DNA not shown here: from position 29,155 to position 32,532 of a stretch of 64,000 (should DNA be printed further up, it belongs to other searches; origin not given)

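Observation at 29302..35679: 2125-aa mosaic membrane protein: lipase-like head, Cys cluster plus TM, and a Thr-rich beta-solenoid-like tail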

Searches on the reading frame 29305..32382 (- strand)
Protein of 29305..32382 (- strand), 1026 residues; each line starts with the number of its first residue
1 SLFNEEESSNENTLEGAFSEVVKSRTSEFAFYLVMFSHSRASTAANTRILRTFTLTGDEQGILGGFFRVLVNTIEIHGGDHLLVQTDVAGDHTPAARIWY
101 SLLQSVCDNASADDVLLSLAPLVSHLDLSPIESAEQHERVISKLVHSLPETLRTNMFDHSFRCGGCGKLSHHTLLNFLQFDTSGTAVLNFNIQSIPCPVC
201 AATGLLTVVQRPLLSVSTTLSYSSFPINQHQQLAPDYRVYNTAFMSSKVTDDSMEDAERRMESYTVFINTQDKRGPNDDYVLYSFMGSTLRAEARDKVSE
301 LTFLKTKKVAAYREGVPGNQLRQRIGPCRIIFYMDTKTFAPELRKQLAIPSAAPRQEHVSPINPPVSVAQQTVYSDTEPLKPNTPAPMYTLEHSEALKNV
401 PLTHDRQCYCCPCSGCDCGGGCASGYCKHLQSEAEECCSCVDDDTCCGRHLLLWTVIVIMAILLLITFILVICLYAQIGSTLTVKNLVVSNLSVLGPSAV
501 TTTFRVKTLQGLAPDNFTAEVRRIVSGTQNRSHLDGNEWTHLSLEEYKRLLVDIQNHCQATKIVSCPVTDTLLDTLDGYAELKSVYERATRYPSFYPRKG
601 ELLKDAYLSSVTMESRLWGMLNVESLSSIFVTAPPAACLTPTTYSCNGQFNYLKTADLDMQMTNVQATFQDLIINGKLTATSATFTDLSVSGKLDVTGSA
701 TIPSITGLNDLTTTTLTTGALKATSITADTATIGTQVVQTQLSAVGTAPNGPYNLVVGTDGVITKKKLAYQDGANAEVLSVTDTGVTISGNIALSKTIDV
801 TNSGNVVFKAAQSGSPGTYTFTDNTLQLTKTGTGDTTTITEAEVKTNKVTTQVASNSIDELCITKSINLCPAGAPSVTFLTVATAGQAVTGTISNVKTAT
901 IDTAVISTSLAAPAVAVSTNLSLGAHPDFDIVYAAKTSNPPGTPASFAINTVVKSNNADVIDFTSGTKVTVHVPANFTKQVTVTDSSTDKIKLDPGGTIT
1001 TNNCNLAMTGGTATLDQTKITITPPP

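Call 25: search_protein_representatives(protein=window:29305-32382:-)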
Query: 1026 residues. Proteins with E-value up to 0.001 (for the whole library): 10; up to 1e-10: 10; up to 1e-30: 3. The best 10 are listed.
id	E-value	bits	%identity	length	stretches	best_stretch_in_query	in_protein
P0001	0.0e+00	2264.7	99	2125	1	1-1026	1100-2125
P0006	2.6e-98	346.6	98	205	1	35-195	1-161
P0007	7.1e-78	278.9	96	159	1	629-770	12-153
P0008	6.4e-25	103.7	27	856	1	35-499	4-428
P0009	2.8e-24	101.6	29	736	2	35-397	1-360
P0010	1.8e-22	95.6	88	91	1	35-91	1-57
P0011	4.1e-21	91.1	26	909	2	35-502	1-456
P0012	1.0e-17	79.8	30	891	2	117-498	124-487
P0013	4.3e-15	71.1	24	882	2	35-414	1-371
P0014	1.4e-13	66.1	26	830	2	61-412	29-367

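Call 29: find_homologous_proteins(query=A3, max_evalue=0.001)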
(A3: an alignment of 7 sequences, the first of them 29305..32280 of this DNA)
Query A3 (7 sequences): 8000 candidates shared short words with the query, none scored E <= 0.001.

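Call 30: list_cluster_members(proteins=[P0008, P0009, P0011, P0012, P0013, P0014, P0004, P0003])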
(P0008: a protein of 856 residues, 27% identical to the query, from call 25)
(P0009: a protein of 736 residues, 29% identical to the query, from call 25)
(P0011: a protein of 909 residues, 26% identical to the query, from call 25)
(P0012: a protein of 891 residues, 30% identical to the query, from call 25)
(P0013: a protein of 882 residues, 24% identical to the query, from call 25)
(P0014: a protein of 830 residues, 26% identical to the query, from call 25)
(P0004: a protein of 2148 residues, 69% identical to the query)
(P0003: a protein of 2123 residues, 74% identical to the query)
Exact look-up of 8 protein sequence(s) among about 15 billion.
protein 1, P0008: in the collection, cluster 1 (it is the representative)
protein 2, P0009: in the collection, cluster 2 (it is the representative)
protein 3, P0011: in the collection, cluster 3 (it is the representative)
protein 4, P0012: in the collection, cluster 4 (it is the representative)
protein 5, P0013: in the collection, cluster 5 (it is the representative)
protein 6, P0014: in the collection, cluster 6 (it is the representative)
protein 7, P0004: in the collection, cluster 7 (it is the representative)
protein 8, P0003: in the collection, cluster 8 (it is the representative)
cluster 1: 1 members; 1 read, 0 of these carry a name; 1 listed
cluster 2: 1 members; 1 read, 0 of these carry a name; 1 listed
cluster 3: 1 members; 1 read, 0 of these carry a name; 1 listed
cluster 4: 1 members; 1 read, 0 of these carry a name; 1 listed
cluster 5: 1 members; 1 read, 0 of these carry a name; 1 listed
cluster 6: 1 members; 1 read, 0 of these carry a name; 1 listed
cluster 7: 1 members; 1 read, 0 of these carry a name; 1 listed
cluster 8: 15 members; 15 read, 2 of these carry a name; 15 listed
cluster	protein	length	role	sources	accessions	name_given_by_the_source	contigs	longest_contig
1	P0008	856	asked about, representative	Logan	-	-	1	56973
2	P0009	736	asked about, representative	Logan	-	-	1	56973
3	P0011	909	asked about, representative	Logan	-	-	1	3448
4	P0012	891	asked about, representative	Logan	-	-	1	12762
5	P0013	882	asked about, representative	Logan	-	-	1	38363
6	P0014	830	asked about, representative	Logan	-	-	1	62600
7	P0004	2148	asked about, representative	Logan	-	-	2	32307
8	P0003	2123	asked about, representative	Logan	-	-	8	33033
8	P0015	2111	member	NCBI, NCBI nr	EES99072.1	Hypothetical protein GL50581_3702 [Giardia duodenalis ATCC 50581] | Hypothetical protein GL50581_3702 [Giardia intestinalis ATCC 50581]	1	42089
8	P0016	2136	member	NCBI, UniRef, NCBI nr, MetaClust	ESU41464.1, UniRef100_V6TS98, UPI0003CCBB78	Hypothetical protein GSB_151909 [Giardia duodenalis] | Lecithin-cholesterol acyl transferase n=2 Tax=Giardia intestinalis TaxID=5741 ... | Hypothetical protein GSB_151909 [Giardia intestinalis]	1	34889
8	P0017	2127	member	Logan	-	-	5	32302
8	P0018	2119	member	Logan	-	-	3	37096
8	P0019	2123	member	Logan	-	-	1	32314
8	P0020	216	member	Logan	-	-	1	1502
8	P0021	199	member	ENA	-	-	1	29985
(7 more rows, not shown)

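Call 31: find_encoding_contigs(protein=P0008, flank=10000, max_places=3)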
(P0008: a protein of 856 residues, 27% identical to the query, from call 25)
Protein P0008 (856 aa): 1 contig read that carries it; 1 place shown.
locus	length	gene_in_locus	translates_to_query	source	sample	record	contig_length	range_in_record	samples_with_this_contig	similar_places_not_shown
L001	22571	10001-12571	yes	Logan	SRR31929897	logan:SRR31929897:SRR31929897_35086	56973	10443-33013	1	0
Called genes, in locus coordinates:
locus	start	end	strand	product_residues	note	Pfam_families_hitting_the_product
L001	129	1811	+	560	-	PF12796:Ank_2, PF13637:Ank_4 (faint), PF13857:Ank_5 (faint), PF00023:Ank (faint), PF13606:Ank_3 (faint), PF12796:Ank_2 (weak)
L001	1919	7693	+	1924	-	PF10473:CENP-F_leu_zip (weak)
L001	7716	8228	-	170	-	-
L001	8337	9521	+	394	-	PF00465:Fe-ADH, PF13685:Fe-ADH_2, PF25137:ADH_Fe_C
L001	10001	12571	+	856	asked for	-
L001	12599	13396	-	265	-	-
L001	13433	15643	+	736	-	-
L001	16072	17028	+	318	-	PF03398:Ist1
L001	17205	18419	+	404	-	-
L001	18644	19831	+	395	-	-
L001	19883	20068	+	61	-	-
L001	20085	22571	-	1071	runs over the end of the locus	PF07819:PGAP1 (faint), PF02450:LCAT, PF02089:Palm_thioest (faint)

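Call 32: find_encoding_contigs(protein=P0009, flank=10000, max_places=3)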
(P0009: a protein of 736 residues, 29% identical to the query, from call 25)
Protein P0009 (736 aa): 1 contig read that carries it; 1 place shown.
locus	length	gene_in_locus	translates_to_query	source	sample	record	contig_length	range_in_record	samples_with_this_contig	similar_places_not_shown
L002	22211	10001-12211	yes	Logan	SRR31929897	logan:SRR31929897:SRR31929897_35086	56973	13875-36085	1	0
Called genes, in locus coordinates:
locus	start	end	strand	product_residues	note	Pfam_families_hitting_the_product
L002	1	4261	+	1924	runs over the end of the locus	PF10473:CENP-F_leu_zip (weak)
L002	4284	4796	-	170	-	-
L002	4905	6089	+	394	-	PF00465:Fe-ADH, PF13685:Fe-ADH_2, PF25137:ADH_Fe_C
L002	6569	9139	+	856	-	-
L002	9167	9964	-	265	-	-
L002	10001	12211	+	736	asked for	-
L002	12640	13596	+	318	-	PF03398:Ist1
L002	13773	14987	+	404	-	-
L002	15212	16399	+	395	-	-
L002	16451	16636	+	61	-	-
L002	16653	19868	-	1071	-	PF07819:PGAP1 (faint), PF02450:LCAT, PF02089:Palm_thioest (faint)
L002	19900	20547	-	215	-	PF00018:SH3_1 (weak)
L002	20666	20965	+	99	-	-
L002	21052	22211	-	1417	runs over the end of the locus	-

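Call 38: find_encoding_contigs(protein=P0014, flank=10000, max_places=2)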
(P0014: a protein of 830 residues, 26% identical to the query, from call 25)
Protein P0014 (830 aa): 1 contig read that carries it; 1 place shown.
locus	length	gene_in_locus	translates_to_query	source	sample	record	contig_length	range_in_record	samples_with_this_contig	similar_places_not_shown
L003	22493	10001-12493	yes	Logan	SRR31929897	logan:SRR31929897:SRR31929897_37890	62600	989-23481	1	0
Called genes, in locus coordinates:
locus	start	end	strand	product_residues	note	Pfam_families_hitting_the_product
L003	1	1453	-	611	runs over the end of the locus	-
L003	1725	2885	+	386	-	PF09202:Rio2_N, PF01163:RIO1, PF01636:APH (faint)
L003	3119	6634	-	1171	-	PF00133:tRNA-synt_1, PF09334:tRNA-synt_1g, PF00133:tRNA-synt_1 (weak), PF01406:tRNA-synt_1e, PF09334:tRNA-synt_1g, PF08264:Anticodon_1 (weak)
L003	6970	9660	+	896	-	-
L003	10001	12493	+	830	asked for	-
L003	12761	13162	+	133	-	-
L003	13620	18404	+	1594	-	-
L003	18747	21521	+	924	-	-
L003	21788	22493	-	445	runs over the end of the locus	PF00069:Pkinase, PF07714:PK_Tyr_Ser-Thr (weak)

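Call 39: find_encoding_contigs(protein=P0013, flank=10000, max_places=2)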
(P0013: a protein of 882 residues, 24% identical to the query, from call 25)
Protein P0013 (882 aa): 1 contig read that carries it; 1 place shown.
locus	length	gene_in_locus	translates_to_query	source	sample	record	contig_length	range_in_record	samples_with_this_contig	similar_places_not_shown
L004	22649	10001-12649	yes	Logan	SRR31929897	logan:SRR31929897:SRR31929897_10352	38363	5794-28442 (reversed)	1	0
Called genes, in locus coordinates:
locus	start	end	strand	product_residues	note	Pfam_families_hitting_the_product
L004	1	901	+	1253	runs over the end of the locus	PF04931:DNA_pol_phi (weak)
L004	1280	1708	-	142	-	PF00125:Histone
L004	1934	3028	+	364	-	PF00752:XPG_N, PF00867:XPG_I, PF01367:5_3_exonuc (weak)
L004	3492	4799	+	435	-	-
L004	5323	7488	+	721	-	-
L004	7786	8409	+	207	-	-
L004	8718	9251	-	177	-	-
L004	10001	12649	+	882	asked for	-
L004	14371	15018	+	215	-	-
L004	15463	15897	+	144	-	-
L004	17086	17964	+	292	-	PF03798:TRAM_LAG1_CLN8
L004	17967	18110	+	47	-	-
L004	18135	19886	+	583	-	PF04193:PQ-loop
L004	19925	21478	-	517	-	PF04096:Nucleoporin2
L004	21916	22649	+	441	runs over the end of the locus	PF02784:Orn_Arg_deC_N, PF00278:Orn_DAP_Arg_deC (weak)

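Call 40: find_encoding_contigs(protein=P0012, flank=10000, max_places=2)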
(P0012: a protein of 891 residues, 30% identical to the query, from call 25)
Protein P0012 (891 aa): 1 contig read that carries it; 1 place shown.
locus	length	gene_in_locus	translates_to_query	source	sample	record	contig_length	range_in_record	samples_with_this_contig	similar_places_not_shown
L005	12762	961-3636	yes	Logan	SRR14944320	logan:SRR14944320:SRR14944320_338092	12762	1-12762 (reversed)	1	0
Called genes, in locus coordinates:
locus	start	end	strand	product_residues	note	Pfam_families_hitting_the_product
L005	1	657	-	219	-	?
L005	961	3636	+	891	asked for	-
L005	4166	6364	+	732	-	PF01554:MatE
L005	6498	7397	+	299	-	-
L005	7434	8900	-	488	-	PF03398:Ist1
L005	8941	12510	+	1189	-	-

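Call 53: search_protein_families(library=pfam, proteins=[L002:16656-19868:-], max_evalue=1)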
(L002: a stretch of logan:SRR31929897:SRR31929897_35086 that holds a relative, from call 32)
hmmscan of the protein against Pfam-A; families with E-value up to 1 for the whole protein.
L002:16656-19868:- (1071 aa): 9 families
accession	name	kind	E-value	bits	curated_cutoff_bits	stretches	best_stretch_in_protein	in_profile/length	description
PF02450.21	LCAT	-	3.6e-13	50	21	1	233-342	72-182/392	Lecithin:cholesterol acyltransferase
PF07819.20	PGAP1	-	1.4e-05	25.4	24.3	1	248-322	47-130/233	PGAP1-like alpha/beta domain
PF02089.21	Palm_thioest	-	1.8e-05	25.1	26.8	1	262-329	47-119/254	Palmitoyl protein thioesterase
PF24096.1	DUF7379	-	0.00022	21.7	33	1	272-323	57-114/191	Domain of unknown function (DUF7379)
PF06028.17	DUF915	-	0.0074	16.1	22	1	269-324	89-146/255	Alpha/beta hydrolase of unknown function (DUF915)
PF01674.24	Lipase_2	-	0.0082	16.1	20.3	1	232-300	20-92/219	Lipase (class 2)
PF12146.15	Hydrolase_4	-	0.049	13.4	27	1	264-321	57-111/239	Serine aminopeptidase, S33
PF10035.14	DUF2179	-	0.093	13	22.8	1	823-852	17-46/55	Uncharacterized protein conserved in bacteria (DUF2179)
PF05990.18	DUF900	-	0.13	12.2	20.5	1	246-301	60-113/232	Alpha/beta hydrolase of unknown function (DUF900)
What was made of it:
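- On LCAT / LPLA2 (PF02450): The stand-alone orthologue scores 50 bits (call 53).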

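Call 55: predict_structure(alignment_id=A5)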
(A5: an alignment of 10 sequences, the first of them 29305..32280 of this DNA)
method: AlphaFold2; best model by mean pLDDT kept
length: 992 residues; sequences in the alignment: 10
mean_pLDDT: 44.3   pTM: 0.39
mean pLDDT of the five models: 44.3, 43.2, 43.0, 41.8, 36.6
residues with pLDDT >= 90: 0; 70-90: 124; 50-70: 208; < 50: 660
segments of 3 or more residues with pLDDT < 50: 1-15, 50-57, 141-172, 186-203, 219-222, 237-243, 313-416, 441-471, 499-503, 544-650, 652-657, 685-691, 698-992
pLDDT, mean of each block of 10 residues (from residue 1): 26 52 85 80 54 47 77 59 81 70 71 73 60 53 34 33 40 58 52 45 57 66 66 59 64 78 70 62 58 71 58 38 28 31 33 28 27 28 35 35 31 48 76 68 33 23 30 50 56 53 50 62 63 52 45 30 31 34 36 25 24 27 31 32 44 46 53 54 50 47 34 30 34 31 28 32 32 33 31 31 30 31 27 35 36 31 31 29 30 33 31 32 31 36 33 32 32 40 42 36
secondary structure, 60 per line:
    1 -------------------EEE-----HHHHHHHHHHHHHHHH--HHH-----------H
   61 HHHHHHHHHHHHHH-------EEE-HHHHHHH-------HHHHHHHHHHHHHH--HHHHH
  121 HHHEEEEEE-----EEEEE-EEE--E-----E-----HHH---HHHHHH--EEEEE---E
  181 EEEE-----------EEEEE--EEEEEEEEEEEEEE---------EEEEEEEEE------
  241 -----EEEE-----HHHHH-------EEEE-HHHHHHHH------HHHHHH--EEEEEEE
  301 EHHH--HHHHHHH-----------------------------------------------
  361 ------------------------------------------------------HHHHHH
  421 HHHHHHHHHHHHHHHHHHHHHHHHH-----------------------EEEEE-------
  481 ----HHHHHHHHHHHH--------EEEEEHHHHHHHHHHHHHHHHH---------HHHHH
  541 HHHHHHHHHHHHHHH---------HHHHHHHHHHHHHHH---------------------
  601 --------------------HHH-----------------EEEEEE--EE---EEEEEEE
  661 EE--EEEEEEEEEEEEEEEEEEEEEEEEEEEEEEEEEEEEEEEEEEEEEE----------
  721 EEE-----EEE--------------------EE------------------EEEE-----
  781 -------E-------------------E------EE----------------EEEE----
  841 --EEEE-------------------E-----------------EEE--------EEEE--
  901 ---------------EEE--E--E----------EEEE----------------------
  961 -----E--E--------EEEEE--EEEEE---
elements in order (helices of 4 or more, strands of 3 or more residues): E20-22 H28-43 H60-74 E82-84 H86-92 H100-113 H116-123 E124-129 E135-139 E141-143 H164-169 E172-176 E180-184 E196-200 E203-216 E226-234 E246-249 H255-259 E267-270 H272-279 H286-291 E294-301 H307-313 H415-445 E469-473 H485-496 E505-509 H510-526 H536-555 H565-579 E641-646 E654-662 E665-710 E721-723 E729-731 E772-775 E833-836 E843-846 E884-886 E895-898 E916-918 E935-938 E978-982 E985-989
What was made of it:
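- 31339..32280 (-): Catalytically dead USP-fold (peptidase C19-like) domain, residues 1134-1447, with a zinc ribbon formed by C1262, C1265, C1296 and C1299. The AF2 model has pLDDT 50-85 in this region (call 55).
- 31162..31338 (-): Pro-rich, low-confidence linker (residues 1448-1506). pLDDT is about 30 (call 55).
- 30958..31032 (-): Single transmembrane helix, residues 1550-1574. AF2 predicts a helix with pLDDT ~70 (call 55).
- On USP deubiquitinases (peptidase C19): The model has pLDDT 50-85 in this domain (call 55).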
